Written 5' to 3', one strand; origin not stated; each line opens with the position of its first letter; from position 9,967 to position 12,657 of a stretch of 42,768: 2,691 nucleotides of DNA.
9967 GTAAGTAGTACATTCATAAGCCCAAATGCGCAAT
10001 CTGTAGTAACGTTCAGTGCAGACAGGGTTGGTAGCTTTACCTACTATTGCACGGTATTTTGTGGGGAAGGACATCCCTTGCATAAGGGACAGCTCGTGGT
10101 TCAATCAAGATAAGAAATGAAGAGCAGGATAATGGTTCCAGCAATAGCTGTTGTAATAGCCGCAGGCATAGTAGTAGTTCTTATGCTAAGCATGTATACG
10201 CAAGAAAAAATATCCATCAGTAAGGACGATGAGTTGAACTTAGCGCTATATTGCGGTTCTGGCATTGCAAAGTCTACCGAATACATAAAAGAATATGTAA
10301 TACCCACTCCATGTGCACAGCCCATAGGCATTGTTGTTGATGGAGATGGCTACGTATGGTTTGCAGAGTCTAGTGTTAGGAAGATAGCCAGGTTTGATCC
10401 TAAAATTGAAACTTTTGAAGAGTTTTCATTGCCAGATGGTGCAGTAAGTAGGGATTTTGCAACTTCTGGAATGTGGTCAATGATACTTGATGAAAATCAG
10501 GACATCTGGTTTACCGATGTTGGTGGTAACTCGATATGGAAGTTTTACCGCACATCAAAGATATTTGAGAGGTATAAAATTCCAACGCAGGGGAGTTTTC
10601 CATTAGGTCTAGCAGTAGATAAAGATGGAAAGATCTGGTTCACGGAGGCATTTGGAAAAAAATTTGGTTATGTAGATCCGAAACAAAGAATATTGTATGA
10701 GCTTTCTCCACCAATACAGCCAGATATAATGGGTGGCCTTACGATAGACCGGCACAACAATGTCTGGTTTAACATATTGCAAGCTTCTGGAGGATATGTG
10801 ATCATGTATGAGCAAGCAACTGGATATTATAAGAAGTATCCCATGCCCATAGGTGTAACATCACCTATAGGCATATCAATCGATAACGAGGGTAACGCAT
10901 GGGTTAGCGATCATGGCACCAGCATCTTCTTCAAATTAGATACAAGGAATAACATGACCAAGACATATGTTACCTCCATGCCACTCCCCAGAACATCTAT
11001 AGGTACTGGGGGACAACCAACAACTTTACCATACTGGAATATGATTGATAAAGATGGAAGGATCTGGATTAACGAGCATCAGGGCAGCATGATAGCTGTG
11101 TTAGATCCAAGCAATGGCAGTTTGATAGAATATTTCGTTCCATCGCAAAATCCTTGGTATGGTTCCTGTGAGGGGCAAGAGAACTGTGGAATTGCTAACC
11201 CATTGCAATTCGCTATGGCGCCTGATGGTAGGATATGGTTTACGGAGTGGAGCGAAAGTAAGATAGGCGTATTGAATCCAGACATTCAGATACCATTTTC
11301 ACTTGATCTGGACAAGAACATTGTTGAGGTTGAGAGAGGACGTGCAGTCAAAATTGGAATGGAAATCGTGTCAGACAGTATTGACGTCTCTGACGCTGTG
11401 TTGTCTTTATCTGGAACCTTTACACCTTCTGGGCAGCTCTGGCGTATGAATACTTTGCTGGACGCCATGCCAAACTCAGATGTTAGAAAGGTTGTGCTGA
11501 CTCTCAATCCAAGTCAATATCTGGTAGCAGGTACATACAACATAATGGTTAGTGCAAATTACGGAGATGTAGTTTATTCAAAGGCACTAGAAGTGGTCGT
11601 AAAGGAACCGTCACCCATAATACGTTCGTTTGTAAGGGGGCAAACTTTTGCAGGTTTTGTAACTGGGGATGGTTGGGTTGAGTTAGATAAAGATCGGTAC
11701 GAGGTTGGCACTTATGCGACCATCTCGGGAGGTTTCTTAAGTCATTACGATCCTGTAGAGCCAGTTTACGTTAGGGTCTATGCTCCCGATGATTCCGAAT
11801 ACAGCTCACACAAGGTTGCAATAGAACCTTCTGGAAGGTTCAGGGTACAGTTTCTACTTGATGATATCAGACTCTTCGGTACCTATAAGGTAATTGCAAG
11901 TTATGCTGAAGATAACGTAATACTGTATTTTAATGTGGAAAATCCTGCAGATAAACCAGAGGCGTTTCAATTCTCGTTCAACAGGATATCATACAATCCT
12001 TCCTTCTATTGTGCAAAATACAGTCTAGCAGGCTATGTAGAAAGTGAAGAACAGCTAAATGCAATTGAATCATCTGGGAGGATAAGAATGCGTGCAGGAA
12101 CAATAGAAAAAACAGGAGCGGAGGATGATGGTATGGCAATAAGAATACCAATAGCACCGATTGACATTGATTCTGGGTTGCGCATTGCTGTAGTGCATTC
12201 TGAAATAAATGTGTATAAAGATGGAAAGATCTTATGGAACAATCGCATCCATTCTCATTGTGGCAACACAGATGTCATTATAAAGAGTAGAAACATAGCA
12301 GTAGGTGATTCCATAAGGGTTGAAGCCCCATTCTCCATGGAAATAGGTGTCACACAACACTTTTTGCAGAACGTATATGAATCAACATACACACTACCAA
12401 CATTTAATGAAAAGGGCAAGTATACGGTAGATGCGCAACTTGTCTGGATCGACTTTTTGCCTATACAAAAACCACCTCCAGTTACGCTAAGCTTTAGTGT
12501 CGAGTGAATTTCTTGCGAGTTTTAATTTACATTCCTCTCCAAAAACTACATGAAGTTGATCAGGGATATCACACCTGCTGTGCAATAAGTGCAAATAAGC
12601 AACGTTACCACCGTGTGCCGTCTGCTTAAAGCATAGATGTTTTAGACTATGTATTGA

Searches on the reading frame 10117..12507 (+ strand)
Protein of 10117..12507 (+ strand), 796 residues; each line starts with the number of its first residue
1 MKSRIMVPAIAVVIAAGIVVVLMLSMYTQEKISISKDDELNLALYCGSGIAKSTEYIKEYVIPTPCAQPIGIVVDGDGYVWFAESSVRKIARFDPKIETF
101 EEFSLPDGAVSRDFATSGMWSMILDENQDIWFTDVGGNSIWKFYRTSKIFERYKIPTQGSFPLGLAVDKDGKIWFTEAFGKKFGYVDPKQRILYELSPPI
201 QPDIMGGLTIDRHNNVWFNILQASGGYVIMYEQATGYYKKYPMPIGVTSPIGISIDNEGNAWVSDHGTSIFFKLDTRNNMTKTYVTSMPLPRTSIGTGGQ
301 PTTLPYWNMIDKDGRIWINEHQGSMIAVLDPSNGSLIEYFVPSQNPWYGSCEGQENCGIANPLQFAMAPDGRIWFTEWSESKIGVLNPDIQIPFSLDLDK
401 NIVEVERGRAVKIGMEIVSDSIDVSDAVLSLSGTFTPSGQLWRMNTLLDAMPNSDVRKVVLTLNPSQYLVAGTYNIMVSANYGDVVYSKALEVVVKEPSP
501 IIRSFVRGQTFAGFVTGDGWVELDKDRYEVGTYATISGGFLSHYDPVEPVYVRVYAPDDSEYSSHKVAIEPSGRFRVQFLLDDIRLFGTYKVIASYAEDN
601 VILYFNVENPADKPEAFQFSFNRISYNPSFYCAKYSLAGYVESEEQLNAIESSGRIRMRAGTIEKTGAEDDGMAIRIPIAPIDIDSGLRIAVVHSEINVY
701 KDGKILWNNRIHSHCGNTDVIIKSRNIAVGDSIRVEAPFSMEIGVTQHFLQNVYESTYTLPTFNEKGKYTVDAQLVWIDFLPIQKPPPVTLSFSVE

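Call 6: search_protein_families(library=pfam, proteins=[window:10117-12507:+], max_evalue=0.01)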
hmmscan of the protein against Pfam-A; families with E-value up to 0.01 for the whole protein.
window:10117-12507:+ (796 aa): 6 families
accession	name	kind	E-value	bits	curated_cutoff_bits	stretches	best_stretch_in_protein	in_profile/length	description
PF24684.1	Vgb_lyase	-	4.9e-35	121.2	50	2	115-344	53-263/290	Virginiamycin B lyase family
PF08450.18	SGL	-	1.7e-13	51.2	26.3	0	69-106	186-223/246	SMP-30/Gluconolactonase/LRE-like region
PF01436.27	NHL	-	2.2e-06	27.9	20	0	249-268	3-22/28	NHL repeat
PF07494.17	Reg_prop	-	4.4e-06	26.7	20.4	0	164-175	9-20/24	Two component regulator propeller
PF16819.11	DUF5074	-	5.4e-06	26.1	27.2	1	67-148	182-272/353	Domain of unknown function (DUF5074)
PF01835.25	MG2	-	0.0011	19.8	32.8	0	548-600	34-86/96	MG2 domain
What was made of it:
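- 10117..12507 (+): Second, TM-anchored Vgb-fold propeller followed by three beta domains (probable start 10132, 791 aa). Pfam scores 121 bits (call 6).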

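Call 17: search_protein_families(library=ncbifam, proteins=[window:10117-12507:+], max_evalue=0.01)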
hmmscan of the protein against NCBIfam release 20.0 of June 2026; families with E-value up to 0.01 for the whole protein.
window:10117-12507:+ (796 aa): 6 families
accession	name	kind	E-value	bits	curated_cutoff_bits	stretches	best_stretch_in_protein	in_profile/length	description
NF000096.1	stregra_B_VgbB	exception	2e-25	89.6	600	1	56-267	4-202/295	streptogramin B lyase Vgb(B)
NF000022.1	stregra_B_VgbA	exception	4.9e-24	85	600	1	56-284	46-260/299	streptogramin B lyase Vgb(A)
NF035926.1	scyF_NHL_VPEP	equivalog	8.9e-08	31.7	350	1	206-339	114-236/376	scytonemin biosynthesis PEP-CTERM protein ScyF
NF033206.1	ScyE_fam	subfamily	1e-06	28.5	80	0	358-406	6-51/333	ScyD/ScyE family protein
NF052228.1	T9SS_PorZ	equivalog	2e-05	23.3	260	0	161-292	432-576/757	type IX secretion system anionic LPS delivery protein PorZ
TIGR03606.1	non_repeat_PQQ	subfamily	0.0012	17.7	434.55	0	54-98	17-61/454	glucose/sorbosone family PQQ-dependent dehydrogenase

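Call 22: find_homologous_proteins(query=window:10117-12507:+)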
Query window:10117-12507:+ (796 aa): 245 proteins with E <= 0.001 among 8000 candidates; the best 120 are listed.
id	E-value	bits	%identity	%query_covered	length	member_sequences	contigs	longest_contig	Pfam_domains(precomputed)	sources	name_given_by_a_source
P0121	0.0e+0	1829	100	99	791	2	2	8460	PF07494.18,PF24684.2,PF01436.28,PF08450.19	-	-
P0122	0.0e+0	1142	61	96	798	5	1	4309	PF24684.2,PF08450.19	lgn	-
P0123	0.0e+0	1118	60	99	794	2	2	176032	PF07494.18,PF24684.2,PF01436.28,PF08450.19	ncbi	-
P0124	5.3e-251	853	49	95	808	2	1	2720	PF07494.18,PF24684.2,PF08450.19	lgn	-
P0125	1.0e-128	449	42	62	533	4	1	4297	PF07494.18,PF24684.2,PF08450.19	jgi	-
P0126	4.9e-128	447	42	63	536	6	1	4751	PF07494.18,PF24684.2,PF08450.19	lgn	-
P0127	5.4e-126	440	40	63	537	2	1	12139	PF07494.18,PF24684.2,PF08450.19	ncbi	ncbi:MAG: hypothetical protein ACE5KA_05355 [Nitrososphaerales archaeon]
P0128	1.2e-125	439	42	62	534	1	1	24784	PF07494.18,PF24684.2,PF08450.19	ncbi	-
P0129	5.3e-125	437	41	63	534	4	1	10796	PF07494.18,PF16819.12,PF24684.2,PF08450.19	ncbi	-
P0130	5.6e-125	436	41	61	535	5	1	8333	PF07494.18,PF24684.2,PF08450.19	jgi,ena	-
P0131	6.9e-125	436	41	61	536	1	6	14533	PF07494.18,PF24684.2,PF08450.19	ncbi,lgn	ncbi:MAG: hypothetical protein QXU32_08875 [Nitrososphaerales archaeon]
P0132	3.3e-124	434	41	61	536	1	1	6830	PF07494.18,PF24684.2,PF08450.19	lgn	-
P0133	1.1e-122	429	41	61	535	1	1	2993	PF07494.18,PF24684.2,PF08450.19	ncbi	-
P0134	1.2e-122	429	41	62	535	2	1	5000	PF07494.18,PF24684.2,PF08450.19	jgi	jgi:virginiamycin B lyase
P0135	1.4e-122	428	41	62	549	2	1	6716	PF07494.18,PF24684.2,PF08450.19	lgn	-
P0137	1.8e-121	425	40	62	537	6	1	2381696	PF07494.18,PF24684.2,PF08450.19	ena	-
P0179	5.2e-70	255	33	57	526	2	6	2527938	PF07494.18,PF21959.3,PF24684.2,PF08450.19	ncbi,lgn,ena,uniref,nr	ncbi:NHL repeat-containing protein [Nitrososphaera viennensis]|uniref:Streptogramin lyase n=1 Tax=Ni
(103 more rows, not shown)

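Call 23: find_encoding_contigs(protein=P0179, flank=10000, max_places=1)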
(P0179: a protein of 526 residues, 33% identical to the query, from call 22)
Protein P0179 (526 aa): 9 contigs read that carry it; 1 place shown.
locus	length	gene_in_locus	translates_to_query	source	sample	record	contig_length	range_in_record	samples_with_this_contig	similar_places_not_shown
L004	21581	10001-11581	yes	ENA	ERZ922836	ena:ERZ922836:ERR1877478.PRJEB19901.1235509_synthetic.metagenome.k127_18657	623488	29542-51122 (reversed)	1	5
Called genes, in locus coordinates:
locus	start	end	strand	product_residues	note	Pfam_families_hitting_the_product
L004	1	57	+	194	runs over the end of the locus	-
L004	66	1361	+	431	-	PF01336:tRNA_anti-codon, PF00152:tRNA-synt_2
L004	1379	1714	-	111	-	PF14464:Prok-JAB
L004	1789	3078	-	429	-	PF13473:Cupredoxin_1 (weak), PF00127:Copper-bind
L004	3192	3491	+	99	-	-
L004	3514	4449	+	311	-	PF01040:UbiA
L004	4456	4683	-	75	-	-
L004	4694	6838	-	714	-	PF02359:CDC48_N, PF02933:CDC48_2, PF05496:RuvB_N, PF00004:AAA, PF07724:AAA_2 (weak), PF17862:AAA_lid_3, PF00004:AAA, PF17862:AAA_lid_3, +21 more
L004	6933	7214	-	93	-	PF00736:EF1_GNE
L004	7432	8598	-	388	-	PF01494:FAD_binding_3, PF03486:HI0933_like (faint), PF12831:FAD_oxidored, PF01266:DAO (weak)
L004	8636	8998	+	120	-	PF01981:PTH2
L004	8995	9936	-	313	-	PF00892:EamA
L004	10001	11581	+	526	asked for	PF08450:SGL (faint), PF07494:Reg_prop (faint), PF21959:DUF6923 (weak), PF24684:Vgb_lyase (weak)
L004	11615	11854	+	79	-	-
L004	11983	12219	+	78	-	PF01918:Alba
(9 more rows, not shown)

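Call 24: find_encoding_contigs(protein=P0137, flank=10000, max_places=1)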
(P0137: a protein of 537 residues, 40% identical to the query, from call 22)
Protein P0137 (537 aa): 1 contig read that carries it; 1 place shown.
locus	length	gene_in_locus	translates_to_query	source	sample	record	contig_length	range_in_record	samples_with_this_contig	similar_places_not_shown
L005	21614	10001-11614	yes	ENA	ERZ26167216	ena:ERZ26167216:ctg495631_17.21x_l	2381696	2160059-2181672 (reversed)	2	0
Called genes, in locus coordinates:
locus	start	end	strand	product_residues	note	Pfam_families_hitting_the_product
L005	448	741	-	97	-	PF03551:PadR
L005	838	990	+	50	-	-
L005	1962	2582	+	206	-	PF00416:Ribosomal_S13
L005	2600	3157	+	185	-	PF00163:Ribosomal_S4, PF01479:S4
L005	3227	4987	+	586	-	PF13230:GATase_4 (weak), PF13522:GATase_6, PF13537:GATase_7, PF01380:SIS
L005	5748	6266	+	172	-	-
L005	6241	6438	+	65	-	-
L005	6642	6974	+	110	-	PF13340:DUF4096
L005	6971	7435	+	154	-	PF01609:DDE_Tnp_1, PF13359:DDE_Tnp_4 (weak), PF13586:DDE_Tnp_1_2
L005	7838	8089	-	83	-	-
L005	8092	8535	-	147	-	-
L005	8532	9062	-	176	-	-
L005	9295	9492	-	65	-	-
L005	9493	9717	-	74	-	-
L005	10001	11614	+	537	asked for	PF08450:SGL (faint), PF24684:Vgb_lyase, PF07494:Reg_prop (faint), PF24684:Vgb_lyase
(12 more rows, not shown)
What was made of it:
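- Tried and rejected: Rejected: gene-2 homologues in N. viennensis and in the 2.38-Mb relative sit among housekeeping genes (calls 23, 24).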

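Call 25: find_encoding_contigs(protein=P0123, flank=10000, max_places=2)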
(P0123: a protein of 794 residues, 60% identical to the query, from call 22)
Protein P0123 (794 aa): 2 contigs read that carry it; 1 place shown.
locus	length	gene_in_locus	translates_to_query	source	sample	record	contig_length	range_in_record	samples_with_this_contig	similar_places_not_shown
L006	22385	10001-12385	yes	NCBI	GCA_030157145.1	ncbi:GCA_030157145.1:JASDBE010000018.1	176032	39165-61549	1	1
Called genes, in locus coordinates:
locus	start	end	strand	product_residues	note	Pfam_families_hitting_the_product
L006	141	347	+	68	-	-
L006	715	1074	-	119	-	PF08279:HTH_11 (faint)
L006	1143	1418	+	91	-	-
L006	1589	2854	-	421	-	-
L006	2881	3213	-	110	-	PF01978:TrmB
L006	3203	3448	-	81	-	-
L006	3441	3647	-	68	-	-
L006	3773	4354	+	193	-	-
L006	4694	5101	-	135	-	-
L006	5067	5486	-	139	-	PF13470:PIN_3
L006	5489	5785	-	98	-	PF04014:MazE_antitoxin (weak)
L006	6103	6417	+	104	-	PF13384:HTH_23, PF01527:HTH_Tnp_1 (weak), PF13518:HTH_28, PF13551:HTH_29, PF13565:HTH_32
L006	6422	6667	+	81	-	-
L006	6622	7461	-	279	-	PF09376:NurA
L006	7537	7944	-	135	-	-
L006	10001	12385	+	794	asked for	PF24684:Vgb_lyase, PF01436:NHL (faint), PF07494:Reg_prop (faint), PF08450:SGL (faint), PF24684:Vgb_lyase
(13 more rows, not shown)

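Call 80: predict_structure(alignment_id=A4)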
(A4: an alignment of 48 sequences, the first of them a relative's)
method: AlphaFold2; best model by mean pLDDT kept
length: 791 residues; sequences in the alignment: 48
mean_pLDDT: 83.5   pTM: 0.75
mean pLDDT of the five models: 83.5, 81.0, 80.9, 80.6, 79.8
residues with pLDDT >= 90: 428; 70-90: 207; 50-70: 88; < 50: 68
segments of 3 or more residues with pLDDT < 50: 1-3, 18-30, 291-294, 500-512, 610-633, 742-750
pLDDT, mean of each block of 10 residues (from residue 1): 54 53 41 68 86 95 95 97 95 97 61 87 96 95 96 91 98 94 96 91 96 87 96 94 88 96 92 95 77 63 95 92 97 90 66 82 97 92 95 96 94 89 92 85 75 91 90 95 97 69 41 75 91 85 92 95 92 93 92 87 74 40 45 53 70 87 75 84 75 92 76 84 92 85 42 75 93 71 92 92
secondary structure, 60 per line:
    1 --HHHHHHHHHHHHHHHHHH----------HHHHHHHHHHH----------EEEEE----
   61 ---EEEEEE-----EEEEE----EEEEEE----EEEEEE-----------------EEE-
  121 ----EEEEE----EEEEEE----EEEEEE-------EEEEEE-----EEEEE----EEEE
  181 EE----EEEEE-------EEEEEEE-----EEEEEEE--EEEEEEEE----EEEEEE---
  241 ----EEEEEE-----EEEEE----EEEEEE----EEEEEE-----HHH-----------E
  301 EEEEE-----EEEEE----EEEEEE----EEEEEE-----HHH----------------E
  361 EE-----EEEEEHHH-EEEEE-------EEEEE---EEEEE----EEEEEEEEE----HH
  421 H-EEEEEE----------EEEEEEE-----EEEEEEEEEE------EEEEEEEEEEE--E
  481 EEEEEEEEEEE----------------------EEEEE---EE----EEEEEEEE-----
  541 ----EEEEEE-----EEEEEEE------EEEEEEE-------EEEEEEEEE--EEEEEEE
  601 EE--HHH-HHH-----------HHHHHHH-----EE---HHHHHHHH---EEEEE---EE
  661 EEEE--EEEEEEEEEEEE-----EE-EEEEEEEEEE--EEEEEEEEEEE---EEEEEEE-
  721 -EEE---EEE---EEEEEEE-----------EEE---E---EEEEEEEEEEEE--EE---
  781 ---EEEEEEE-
elements in order (helices of 4 or more, strands of 3 or more residues): H3-20 H31-41 E52-56 E64-69 E75-79 E84-89 E94-99 E117-119 E125-129 E134-139 E144-149 E157-162 E168-172 E177-182 E187-191 E199-205 E211-217 E220-227 E232-237 E245-250 E256-260 E265-270 E275-280 E300-305 E311-315 E320-325 E330-335 E360-362 E368-372 E377-381 E389-393 E397-401 E406-414 E423-428 E439-445 E451-460 E467-477 E480-491 E514-518 E528-535 E545-550 E556-562 E569-575 E583-591 E594-602 H623-629 H640-647 E651-655 E659-664 E667-678 E687-696 E699-709 E713-719 E722-724 E728-730 E734-740 E752-754 E762-773 E784-790

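Call 83: fold_search(model_id=the predicted structure, library=pdb)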
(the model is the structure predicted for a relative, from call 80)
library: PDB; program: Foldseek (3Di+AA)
matches with E <= 10: 1952; with E <= 0.001: 726
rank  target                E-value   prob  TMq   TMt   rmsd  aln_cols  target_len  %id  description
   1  2qc5                  1.0e-20  1.00  0.34  0.88   3.0       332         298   25  Streptogramin B lyase structure (released 2008-10-14)
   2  2z2o_C                2.6e-19  1.00  0.35  0.89   3.0       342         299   20  Crystal Structure of apo virginiamycin B lyase from Staphylococcus aureus (released 2007-06-19)
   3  2z2o_A                4.1e-19  1.00  0.35  0.89   2.9       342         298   19  Crystal Structure of apo virginiamycin B lyase from Staphylococcus aureus (released 2007-06-19)
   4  2z2n                  6.9e-19  1.00  0.35  0.90   2.4       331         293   20  Crystal Structure of selenomethionine substituted virginiamycin B lyase from Staphylococcus aureus (released 2007-06-19)
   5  2z2o_D                1.1e-18  1.00  0.35  0.90   2.7       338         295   20  Crystal Structure of apo virginiamycin B lyase from Staphylococcus aureus (released 2007-06-19)
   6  2z2p_A                9.5e-17  1.00  0.34  0.89   2.6       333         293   19  Crystal Structure of catalytically inactive H270A virginiamycin B lyase from Staphylococcus aureus with Quinupristin (released 2007-06-19)
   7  4a2m_D                3.2e-16  1.00  0.34  0.35  11.4       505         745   16  Structure of the periplasmic domain of the heparin and heparan sulphate sensing hybrid two component system BT4663 in  (released 2012-05-02)
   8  3ott_B                6.5e-15  1.00  0.16  0.17  31.5       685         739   12  Crystal Structure of the extracellular domain of the putative one component system BT4673 from B. thetaiotaomicron (released 2011-08-10)
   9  7djm                  4.7e-13  1.00  0.26  0.41  21.7       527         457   13  Structure of four truncated and mutated forms of quenching protein (released 2022-06-08)
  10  6i3b_A                6.0e-13  1.00  0.25  0.68   5.4       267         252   21  Crystal structure of cPizza6-AYW, a circularly permuted designer protein (released 2019-11-20)
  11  8hme_E                1.1e-12  1.00  0.28  0.21  28.1       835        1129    8  head module state 1 of Tetrahymena IFT-A (released 2023-06-14)
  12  2bzd_A                1.1e-12  1.00  0.24  0.30  18.5       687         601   10  Galactose recognition by the carbohydrate-binding module of a bacterial sialidase. (released 2005-08-19)
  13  2ber                  1.2e-12  1.00  0.23  0.29  18.2       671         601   10  Y370G Active Site Mutant of the Sialidase from Micromonospora viridifaciens in complex with beta-Neu5Ac (sialic acid). (released 2005-04-04)
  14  7djl_B                2.0e-12  1.00  0.26  0.40  25.0       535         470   13  Structure of four truncated and mutated forms of quenching protein (released 2022-06-08)
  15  2bzd_C                2.6e-12  1.00  0.26  0.32  16.4       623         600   10  Galactose recognition by the carbohydrate-binding module of a bacterial sialidase. (released 2005-08-19)
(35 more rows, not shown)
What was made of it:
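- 10117..12507 (+): AF2 model is in call 80 and Foldseek result in call 83.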
